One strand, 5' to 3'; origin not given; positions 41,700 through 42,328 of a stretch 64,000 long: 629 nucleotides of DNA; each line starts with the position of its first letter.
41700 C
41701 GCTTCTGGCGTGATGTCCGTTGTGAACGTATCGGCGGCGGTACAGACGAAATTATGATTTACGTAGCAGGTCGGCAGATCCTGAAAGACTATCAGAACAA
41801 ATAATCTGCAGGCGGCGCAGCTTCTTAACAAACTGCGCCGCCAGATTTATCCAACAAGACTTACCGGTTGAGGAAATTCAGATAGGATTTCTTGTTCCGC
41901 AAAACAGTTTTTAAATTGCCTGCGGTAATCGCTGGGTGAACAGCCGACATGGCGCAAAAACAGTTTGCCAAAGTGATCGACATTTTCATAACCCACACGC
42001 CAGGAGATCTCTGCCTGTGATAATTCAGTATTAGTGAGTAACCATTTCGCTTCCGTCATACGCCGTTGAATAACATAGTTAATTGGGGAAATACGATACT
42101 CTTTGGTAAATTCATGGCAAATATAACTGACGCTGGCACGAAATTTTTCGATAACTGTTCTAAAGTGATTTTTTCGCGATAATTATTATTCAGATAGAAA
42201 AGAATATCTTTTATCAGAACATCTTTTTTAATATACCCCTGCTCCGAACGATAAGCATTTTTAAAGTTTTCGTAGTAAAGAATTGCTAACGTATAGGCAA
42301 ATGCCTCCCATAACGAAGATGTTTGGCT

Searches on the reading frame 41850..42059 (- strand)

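Call 47: search_protein_families(proteins=[P0001, P0016], library=ncbifam, max_evalue=0.00001)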
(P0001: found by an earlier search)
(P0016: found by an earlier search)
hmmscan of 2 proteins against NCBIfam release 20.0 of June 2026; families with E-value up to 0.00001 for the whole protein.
P0001 (298 aa): 20 families
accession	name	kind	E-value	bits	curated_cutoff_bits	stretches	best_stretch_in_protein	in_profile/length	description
NF008997.0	PRK12341.1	equivalog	1.8e-172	573.7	537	1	1-290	1-290/382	acyl-CoA dehydrogenase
NF002885.1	PRK03354.1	equivalog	1.8e-95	320.2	540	1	1-291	1-288/378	crotonobetainyl-CoA dehydrogenase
NF042972.1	AcrlCoAredClosAcrC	equivalog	1.7e-49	168.5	640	1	1-297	1-296/378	acryloyl-CoA reductase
NF058590.1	AcCoDHFadEBacil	equivalog_domain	2.4e-36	125.4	600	1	5-290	21-305/586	acyl-CoA dehydrogenase FadE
NF043006.1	CyhCrbnylCoADH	equivalog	8.1e-36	123.8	650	1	6-285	5-284/380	cyclohexane-1-carbonyl-CoA dehydrogenase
NF042439.1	SulpropCoADesulf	equivalog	1.5e-35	122.7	600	1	29-290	16-283/379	3-sulfinopropanoyl-CoA desulfinase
NF045552.1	GlutCoADH_Des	equivalog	2e-35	122.7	470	1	1-288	1-290/387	glutaryl-CoA dehydrogenase Acd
NF053553.1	prodigi_MBC_PigA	equivalog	1.2e-30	106.9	500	1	1-294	1-297/381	prodigiosin MBC biosynthesis dehydrogenase PigA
TIGR03207.1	cyc_hxne_CoA_dh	equivalog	1.6e-27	96.3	575.35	1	9-298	5-294/372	cyclohexanecarboxyl-CoA dehydrogenase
NF052270.1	Staph_DH_FadE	equivalog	1.1e-26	93.6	600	1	5-293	21-310/400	acyl-CoA dehydrogenase FadE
NF045652.1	ProlPCPDhRedW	equivalog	4.7e-26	91.5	650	1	39-291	30-289/376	L-prolyl-[peptidyl-carrier protein] dehydrogenase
TIGR03204.1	pimC_large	equivalog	4.8e-20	71.8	623.85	1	41-289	44-289/395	pimeloyl-CoA dehydrogenase large subunit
TIGR04022.1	sulfur_SfnB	equivalog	2e-15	56.6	430.9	1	31-267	27-257/391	SfnB family sulfur acquisition oxidoreductase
NF049984.1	Rv1679_FadE16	equivalog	2.8e-14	53.2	600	1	30-265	17-251/371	Rv1679 family acyl-CoA dehydrogenase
TIGR03203.1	pimD_small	equivalog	2.3e-13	50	652.7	1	2-287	1-285/378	pimeloyl-CoA dehydrogenase small subunit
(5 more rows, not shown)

P0016 (90 aa): 12 families
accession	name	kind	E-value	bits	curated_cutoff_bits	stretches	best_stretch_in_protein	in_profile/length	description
NF008997.0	PRK12341.1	equivalog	2.4e-53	181.6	537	1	1-89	294-382/382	acyl-CoA dehydrogenase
NF002885.1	PRK03354.1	equivalog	7e-31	107.6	540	1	1-88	291-378/378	crotonobetainyl-CoA dehydrogenase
NF042439.1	SulpropCoADesulf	equivalog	1.2e-14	53.9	600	1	2-85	288-372/379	3-sulfinopropanoyl-CoA desulfinase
NF037942.1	ac_ACP_DH_MbtN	equivalog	6e-14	51.6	700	1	12-88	294-370/376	mycobactin biosynthesis acyl-ACP dehydrogenase MbtN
NF042972.1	AcrlCoAredClosAcrC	equivalog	2.3e-13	49.6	640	1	2-85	295-378/378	acryloyl-CoA reductase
NF043006.1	CyhCrbnylCoADH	equivalog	8.3e-13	48.1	650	1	2-86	294-378/380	cyclohexane-1-carbonyl-CoA dehydrogenase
NF058590.1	AcCoDHFadEBacil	equivalog_domain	1e-11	44.1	600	1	20-84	347-411/586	acyl-CoA dehydrogenase FadE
NF053553.1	prodigi_MBC_PigA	equivalog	1.6e-09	37.4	500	1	2-81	298-377/381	prodigiosin MBC biosynthesis dehydrogenase PigA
NF045552.1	GlutCoADH_Des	equivalog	1e-08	34.8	470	1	2-75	297-371/387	glutaryl-CoA dehydrogenase Acd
TIGR03207.1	cyc_hxne_CoA_dh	equivalog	4.1e-08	32.4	575.35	1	2-82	291-370/372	cyclohexanecarboxyl-CoA dehydrogenase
NF045652.1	ProlPCPDhRedW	equivalog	2.2e-07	30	650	1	2-75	293-365/376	L-prolyl-[peptidyl-carrier protein] dehydrogenase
NF008594.0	PRK11561.1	equivalog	5.3e-06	25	545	1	19-79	375-435/540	isovaleryl-CoA dehydrogenase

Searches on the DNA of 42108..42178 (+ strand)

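Call 10: search_dna_similar(query=window:42108-42178:+, collection=ecoli_genomes, mode=near, max_rows=15)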
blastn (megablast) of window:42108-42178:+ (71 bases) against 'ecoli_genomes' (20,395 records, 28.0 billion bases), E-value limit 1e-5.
Records with a match: 4801; places in all: 4801; records where one place covers at least 80% of the query: 4799.
Genomes with a match: 4801 of 5426; with a place that covers at least 80% of the query: 4799. Places per genome that has any: lowest 1, median 1, highest 1. On chromosomes: 4799 places; on plasmids: 2.
Best place of each record, by identity: >=99% 2; 95-99% 4798; 90-95% 1.
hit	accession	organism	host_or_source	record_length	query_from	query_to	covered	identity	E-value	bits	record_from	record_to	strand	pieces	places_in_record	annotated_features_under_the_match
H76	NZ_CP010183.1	Escherichia coli strain M3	mouse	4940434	1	71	100%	100.0%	2e-28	132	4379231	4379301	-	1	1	ydiP: AraC family transcriptional regulator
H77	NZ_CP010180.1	Escherichia coli strain M1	mouse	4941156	1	71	100%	100.0%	2e-28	132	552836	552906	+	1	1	ydiP: AraC family transcriptional regulator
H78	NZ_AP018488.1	Escherichia coli O157:H7 strain PV15-279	Homo sapiens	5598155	1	71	100%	98.6%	9e-27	126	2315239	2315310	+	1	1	ydiP: AraC family transcriptional regulator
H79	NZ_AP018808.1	Escherichia coli strain E2865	Bos taurus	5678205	1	71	100%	98.6%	9e-27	126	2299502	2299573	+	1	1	ydiP: AraC family transcriptional regulator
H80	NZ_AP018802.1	Escherichia coli strain E2863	Bos taurus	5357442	1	71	100%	98.6%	9e-27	126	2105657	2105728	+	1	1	ydiP: AraC family transcriptional regulator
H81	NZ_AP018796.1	Escherichia coli strain E2855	Bos taurus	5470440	1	71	100%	98.6%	9e-27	126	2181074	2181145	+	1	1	ydiP: AraC family transcriptional regulator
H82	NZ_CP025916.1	Escherichia coli strain 120899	Homo sapiens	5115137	1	71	100%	98.6%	9e-27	126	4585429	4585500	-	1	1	ydiP: AraC family transcriptional regulator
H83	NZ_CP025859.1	Escherichia coli strain 504239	Homo sapiens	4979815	1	71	100%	98.6%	9e-27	126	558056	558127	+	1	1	ydiP: AraC family transcriptional regulator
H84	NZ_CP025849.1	Escherichia coli strain 600468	Homo sapiens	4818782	1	71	100%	98.6%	9e-27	126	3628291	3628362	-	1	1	ydiP: AraC family transcriptional regulator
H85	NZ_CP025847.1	Escherichia coli strain 602354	Homo sapiens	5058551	1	71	100%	98.6%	9e-27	126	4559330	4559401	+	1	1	ydiP: AraC family transcriptional regulator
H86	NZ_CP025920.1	Escherichia coli strain 103605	Homo sapiens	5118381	1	71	100%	98.6%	9e-27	126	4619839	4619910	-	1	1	ydiP: AraC family transcriptional regulator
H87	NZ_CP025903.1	Escherichia coli strain 300709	Homo sapiens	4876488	1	71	100%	98.6%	9e-27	126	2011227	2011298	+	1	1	ydiP: AraC family transcriptional regulator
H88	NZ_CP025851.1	Escherichia coli strain 510016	Homo sapiens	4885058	1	71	100%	98.6%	9e-27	126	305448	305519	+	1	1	ydiP: AraC family transcriptional regulator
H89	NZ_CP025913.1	Escherichia coli strain 203740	Homo sapiens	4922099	1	71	100%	98.6%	9e-27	126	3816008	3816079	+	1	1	ydiP: AraC family transcriptional regulator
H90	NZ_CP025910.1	Escherichia coli strain 204446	Homo sapiens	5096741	1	71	100%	98.6%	9e-27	126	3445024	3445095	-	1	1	ydiP: AraC family transcriptional regulator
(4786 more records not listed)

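Call 46: get_annotated_region(hit=H78, flank=3000)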
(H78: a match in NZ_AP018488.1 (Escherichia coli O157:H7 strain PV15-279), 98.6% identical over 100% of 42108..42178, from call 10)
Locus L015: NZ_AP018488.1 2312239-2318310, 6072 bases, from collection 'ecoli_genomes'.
description: Escherichia coli O157:H7 strain PV15-279 chromosome, complete genome
organism: Escherichia coli O157:H7 strain PV15-279 (NCBI taxid 83334)
replicon: chromosome; assembly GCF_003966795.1
host: Homo sapiens; source: -; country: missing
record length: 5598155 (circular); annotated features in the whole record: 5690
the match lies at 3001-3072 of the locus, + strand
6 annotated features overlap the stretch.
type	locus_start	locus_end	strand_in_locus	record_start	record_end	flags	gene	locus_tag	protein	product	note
CDS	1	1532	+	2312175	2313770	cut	ydiF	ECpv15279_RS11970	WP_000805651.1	acyl CoA:acetate/3-ketoacid CoA transferase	-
CDS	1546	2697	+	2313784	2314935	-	ydiO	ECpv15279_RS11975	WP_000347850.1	acyl-CoA dehydrogenase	-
CDS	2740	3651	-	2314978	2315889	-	ydiP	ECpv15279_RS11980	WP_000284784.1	AraC family transcriptional regulator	-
CDS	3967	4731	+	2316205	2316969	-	ydiQ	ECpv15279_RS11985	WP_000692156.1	electron transfer flavoprotein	-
CDS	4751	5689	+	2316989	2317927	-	ydiR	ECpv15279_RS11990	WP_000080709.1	electron transfer flavoprotein subunit alpha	-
CDS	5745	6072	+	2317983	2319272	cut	ydiS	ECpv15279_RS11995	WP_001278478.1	FAD-dependent oxidoreductase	-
